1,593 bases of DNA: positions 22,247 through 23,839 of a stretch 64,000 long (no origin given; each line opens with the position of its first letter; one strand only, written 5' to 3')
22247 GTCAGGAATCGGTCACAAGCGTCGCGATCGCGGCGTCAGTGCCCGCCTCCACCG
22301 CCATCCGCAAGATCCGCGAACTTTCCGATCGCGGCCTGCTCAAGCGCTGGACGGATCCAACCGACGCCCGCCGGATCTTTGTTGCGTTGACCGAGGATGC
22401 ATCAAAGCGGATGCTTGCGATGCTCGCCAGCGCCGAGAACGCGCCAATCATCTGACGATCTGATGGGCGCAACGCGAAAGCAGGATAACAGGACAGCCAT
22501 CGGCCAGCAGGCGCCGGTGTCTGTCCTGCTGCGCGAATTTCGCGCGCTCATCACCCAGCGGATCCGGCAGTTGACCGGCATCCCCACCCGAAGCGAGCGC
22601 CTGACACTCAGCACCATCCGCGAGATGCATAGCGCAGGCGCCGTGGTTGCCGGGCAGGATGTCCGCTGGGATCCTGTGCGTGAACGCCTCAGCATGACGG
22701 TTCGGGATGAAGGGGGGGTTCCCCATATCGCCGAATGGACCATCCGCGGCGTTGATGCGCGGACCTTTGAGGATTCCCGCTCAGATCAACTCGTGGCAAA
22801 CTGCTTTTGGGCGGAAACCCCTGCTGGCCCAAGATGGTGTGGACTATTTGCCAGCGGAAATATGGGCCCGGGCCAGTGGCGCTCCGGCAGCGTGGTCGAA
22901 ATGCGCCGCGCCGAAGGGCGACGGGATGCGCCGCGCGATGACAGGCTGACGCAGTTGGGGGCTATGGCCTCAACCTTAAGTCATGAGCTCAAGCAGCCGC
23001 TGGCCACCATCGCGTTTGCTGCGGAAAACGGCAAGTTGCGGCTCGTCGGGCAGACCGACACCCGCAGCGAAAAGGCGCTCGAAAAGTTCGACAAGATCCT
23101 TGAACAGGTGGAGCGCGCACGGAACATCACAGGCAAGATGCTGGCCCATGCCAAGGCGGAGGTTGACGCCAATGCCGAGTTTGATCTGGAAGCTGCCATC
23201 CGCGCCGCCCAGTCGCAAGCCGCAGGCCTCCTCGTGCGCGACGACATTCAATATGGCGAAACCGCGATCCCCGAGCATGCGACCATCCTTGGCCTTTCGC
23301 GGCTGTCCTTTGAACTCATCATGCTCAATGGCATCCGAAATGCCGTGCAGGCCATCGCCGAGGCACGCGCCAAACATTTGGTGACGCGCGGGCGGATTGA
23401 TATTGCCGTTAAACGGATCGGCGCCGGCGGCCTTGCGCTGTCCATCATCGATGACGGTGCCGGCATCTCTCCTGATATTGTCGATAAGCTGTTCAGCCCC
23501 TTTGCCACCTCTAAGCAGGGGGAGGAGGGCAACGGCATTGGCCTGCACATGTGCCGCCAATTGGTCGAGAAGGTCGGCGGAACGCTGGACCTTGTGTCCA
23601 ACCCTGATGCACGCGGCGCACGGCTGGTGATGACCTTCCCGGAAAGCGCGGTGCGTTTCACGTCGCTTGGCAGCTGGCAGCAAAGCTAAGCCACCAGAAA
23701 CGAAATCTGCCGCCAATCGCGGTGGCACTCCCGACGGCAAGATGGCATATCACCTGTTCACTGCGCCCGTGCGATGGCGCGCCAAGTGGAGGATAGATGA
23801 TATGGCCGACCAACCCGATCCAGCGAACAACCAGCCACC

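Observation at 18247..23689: Self-contained four-gene branched phosphorelay cassette of unknown function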

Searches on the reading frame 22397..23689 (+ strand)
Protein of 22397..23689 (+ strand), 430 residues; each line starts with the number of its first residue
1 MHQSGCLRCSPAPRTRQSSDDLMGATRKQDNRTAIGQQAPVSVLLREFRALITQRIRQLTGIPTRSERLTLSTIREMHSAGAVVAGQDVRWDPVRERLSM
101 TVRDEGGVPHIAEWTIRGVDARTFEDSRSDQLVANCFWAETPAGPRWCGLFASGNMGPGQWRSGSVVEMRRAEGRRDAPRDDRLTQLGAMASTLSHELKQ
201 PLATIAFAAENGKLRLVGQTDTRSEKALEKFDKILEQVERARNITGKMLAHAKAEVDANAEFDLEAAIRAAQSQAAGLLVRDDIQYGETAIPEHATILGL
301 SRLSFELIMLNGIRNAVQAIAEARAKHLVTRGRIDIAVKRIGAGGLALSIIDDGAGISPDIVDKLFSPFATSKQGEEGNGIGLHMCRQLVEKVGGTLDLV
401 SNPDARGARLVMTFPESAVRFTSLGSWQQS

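Call 3: search_protein_families(library=pfam, proteins=[window:22397-23689:+], max_evalue=0.01)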
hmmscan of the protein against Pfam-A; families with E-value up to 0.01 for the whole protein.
window:22397-23689:+ (430 aa): 3 families
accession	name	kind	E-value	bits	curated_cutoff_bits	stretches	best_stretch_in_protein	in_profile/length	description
PF02518.31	HATPase_c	-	1e-19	71.5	26.4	1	306-416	7-109/111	Histidine kinase-, DNA gyrase B-, and HSP90-like ATPase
PF00512.31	HisKA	-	2.5e-09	37.5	26.9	1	187-255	2-64/66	His Kinase A (phospho-acceptor) domain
PF13589.12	HATPase_c_3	-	0.0093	16.4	25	0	305-375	3-62/137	Histidine kinase-, DNA gyrase B-, and HSP90-like ATPase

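Call 4: search_protein_families(library=ncbifam, proteins=[window:22397-23689:+], max_evalue=0.01)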
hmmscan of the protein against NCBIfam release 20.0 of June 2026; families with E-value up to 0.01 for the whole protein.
window:22397-23689:+ (430 aa): 68 families (the best 25 are shown)
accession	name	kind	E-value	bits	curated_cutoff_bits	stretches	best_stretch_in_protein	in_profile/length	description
NF052574.1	HisKinEspCMyxo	equivalog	8.5e-25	87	1200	1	182-419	412-640/785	serine histidine kinase EspC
NF008468.0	PRK11360.1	equivalog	2.9e-24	85.4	646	1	171-416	380-608/616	two-component system sensor histidine kinase AtoS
NF010411.0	PRK13837.1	equivalog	5.8e-23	80.8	647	1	181-418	444-677/828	two-component system VirA-like sensor kinase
NF047497.1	HK_LIC_12097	equivalog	5.2e-21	74.8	500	1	179-402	142-354/367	LIC_12097 family sensor histidine kinase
NF041777.1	sens_FixL_Rhizob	equivalog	1.5e-20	73.3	850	1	183-417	258-482/485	sensor protein FixL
NF040750.1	tetrathio_HK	equivalog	1.9e-20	72.9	750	1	181-406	332-545/555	tetrathionate respiration histidine kinase TtrS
NF033792.0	ActS_PrrB_HisK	equivalog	4.2e-20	72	350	1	180-418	195-421/423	ActS/PrrB/RegB family redox-sensitive histidine kinase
TIGR02916.1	PEP_his_kin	equivalog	2.5e-17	62.7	300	1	231-415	510-679/679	XrtA/PEP-CTERM system histidine kinase PrsK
NF007688.0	PRK10364.1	equivalog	4e-17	62.1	479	1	175-420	228-455/460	two-component system sensor histidine kinase ZraS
NF047466.1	hybrid_RR_LvrB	exception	1.3e-16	60.7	500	1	182-405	147-366/377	hybrid histidine kinase/response regulator LvrB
NF047794.1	HisKinPtgB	equivalog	7.7e-15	54.2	1000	1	184-414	439-653/656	two-component system sensor histidine kinase PgtB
NF052573.1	HisKinEspAMyxo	equivalog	1.1e-14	53.5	1400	1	181-409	378-604/755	serine histidine kinase EspA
NF010076.0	PRK13557.1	subfamily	1.2e-14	53.7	631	1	180-418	156-396/540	histidine kinase famiy protein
NF053867.1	SprKinKinDBac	equivalog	2e-14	53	775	1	170-417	269-498/500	sporulation kinase KinD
NF008293.1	PRK11073.1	equivalog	1e-13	51.3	240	1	191-404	134-337/349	nitrogen regulation protein NR(II)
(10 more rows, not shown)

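Call 51: predict_structure(alignment_id=A2)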
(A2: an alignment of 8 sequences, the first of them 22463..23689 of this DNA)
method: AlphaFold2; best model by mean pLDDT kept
length: 408 residues; sequences in the alignment: 8
mean_pLDDT: 63.6   pTM: 0.41
mean pLDDT of the five models: 63.6, 63.2, 58.9, 58.7, 57.4
residues with pLDDT >= 90: 7; 70-90: 174; 50-70: 106; < 50: 121
segments of 3 or more residues with pLDDT < 50: 1-52, 54-60, 148-169, 190-202, 226-237, 350-357, 402-408
pLDDT, mean of each block of 10 residues (from residue 1): 30 35 43 44 44 45 83 86 72 71 77 69 70 87 64 36 46 55 54 44 55 60 49 49 86 82 78 78 78 79 72 85 81 61 58 48 73 79 75 83 37
secondary structure, 60 per line:
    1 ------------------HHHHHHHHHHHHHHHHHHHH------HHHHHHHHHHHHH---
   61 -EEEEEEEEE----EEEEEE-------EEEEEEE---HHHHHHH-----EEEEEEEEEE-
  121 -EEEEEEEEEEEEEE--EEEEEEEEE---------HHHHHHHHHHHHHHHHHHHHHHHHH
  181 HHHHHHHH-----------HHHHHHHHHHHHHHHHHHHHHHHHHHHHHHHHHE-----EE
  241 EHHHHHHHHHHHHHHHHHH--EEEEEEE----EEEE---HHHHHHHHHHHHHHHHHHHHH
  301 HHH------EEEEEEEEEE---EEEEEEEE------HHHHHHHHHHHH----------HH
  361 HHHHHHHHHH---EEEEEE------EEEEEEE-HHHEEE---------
elements in order: H19-38 H45-57 E62-70 E75-80 E88-94 H98-104 E110-119 E122-135 E138-146 H156-188 H200-232 E239-241 H242-259 E262-268 E273-276 H280-303 E310-319 E323-330 H337-348 H359-370 E374-379 E386-392 E397-399

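Call 55: fold_search(model_id=the predicted structure, library=pdb)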
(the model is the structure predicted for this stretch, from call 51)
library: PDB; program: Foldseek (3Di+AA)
matches with E <= 10: 855; with E <= 0.001: 213
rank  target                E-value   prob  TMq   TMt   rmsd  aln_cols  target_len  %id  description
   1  4gcz_A                3.2e-16  1.00  0.33  0.36  19.7       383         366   19  Structure of a blue-light photoreceptor (released 2013-06-19)
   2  8a6x_B                4.8e-14  1.00  0.33  0.36  16.6       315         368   20  Crystal structure of a chimeric LOV-Histidine kinase SB2F1 (asymmetrical variant, trigonal form with long c axis) (released 2024-01-10)
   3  4gcz_B                4.8e-14  1.00  0.32  0.34  19.9       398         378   17  Structure of a blue-light photoreceptor (released 2013-06-19)
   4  8a52_A                1.0e-13  1.00  0.33  0.36  16.6       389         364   18  Crystal structure of a chimeric LOV-Histidine kinase SB2F1 (asymmetrical variant, trigonal form with long c-axis) (released 2023-12-27)
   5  8a7f_A                1.4e-13  1.00  0.33  0.36  15.8       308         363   20  Crystal structure of a chimeric LOV-Histidine kinase SB2F1-I66R mutant (asymmetrical variant, trigonal form with long  (released 2024-01-10)
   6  8a7h_A                3.0e-13  1.00  0.33  0.36  16.1       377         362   18  Crystal structure of a chimeric LOV-Histidine kinase SB2F1-I66R mutant (light state; asymmetrical variant, trigonal fo (released 2024-01-10)
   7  8a7f_B                2.0e-12  1.00  0.32  0.36  16.6       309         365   20  Crystal structure of a chimeric LOV-Histidine kinase SB2F1-I66R mutant (asymmetrical variant, trigonal form with long  (released 2024-01-10)
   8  8a3u                  2.4e-12  1.00  0.32  0.36  16.9       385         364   18  Crystal structure of a chimeric LOV-Histidine kinase SB2F1 (symmetrical variant, trigonal form with short c-axis) (released 2023-12-20)
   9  9qq6_A                1.0e-11  1.00  0.32  0.27  29.1       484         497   16  Structure of the Azotobacter vinelandii NifL-NifA complex (released 2025-06-18)
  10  9a5d_A                1.1e-11  1.00  0.33  0.23  22.6       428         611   15  Integrative model of WALK-YYCH by crosslinking MS and deep learning (released 2024-09-18)
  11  4jav_B                4.6e-11  1.00  0.34  0.53  12.8       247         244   21  Structural basis of a rationally rewired protein-protein interface (HK853wt and RR468mutant V13P, L14I, I17M and N21V) (released 2013-09-04)
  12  8isk_B                4.8e-11  1.00  0.32  0.16  20.9       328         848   18  Pr conformer of Zea mays phytochrome A1 - ZmphyA1-Pr (released 2023-08-09)
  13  8vc9_B                6.5e-11  1.00  0.33  0.36  11.9       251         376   23  Hybrid response regulator LvrB from Leptospira / phosphorylated REC form (released 2024-12-18)
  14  8vc9_C                7.3e-11  1.00  0.33  0.35  10.7       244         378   22  Hybrid response regulator LvrB from Leptospira / phosphorylated REC form (released 2024-12-18)
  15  8f5z_B                8.1e-11  1.00  0.29  0.15  19.4       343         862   15  Composite map of CryoEM structure of Arabidopsis thaliana phytochrome A (released 2023-06-28)
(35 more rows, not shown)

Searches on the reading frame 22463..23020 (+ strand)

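Call 23: search_protein_families(library=pfam, proteins=[window:22463-23020:+], max_evalue=1)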
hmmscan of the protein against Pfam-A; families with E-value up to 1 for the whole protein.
window:22463-23020:+ (186 aa): 1 family
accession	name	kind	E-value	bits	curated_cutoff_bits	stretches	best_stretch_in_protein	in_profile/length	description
PF00512.31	HisKA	-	0.00085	19.8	26.9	1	165-185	2-22/66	His Kinase A (phospho-acceptor) domain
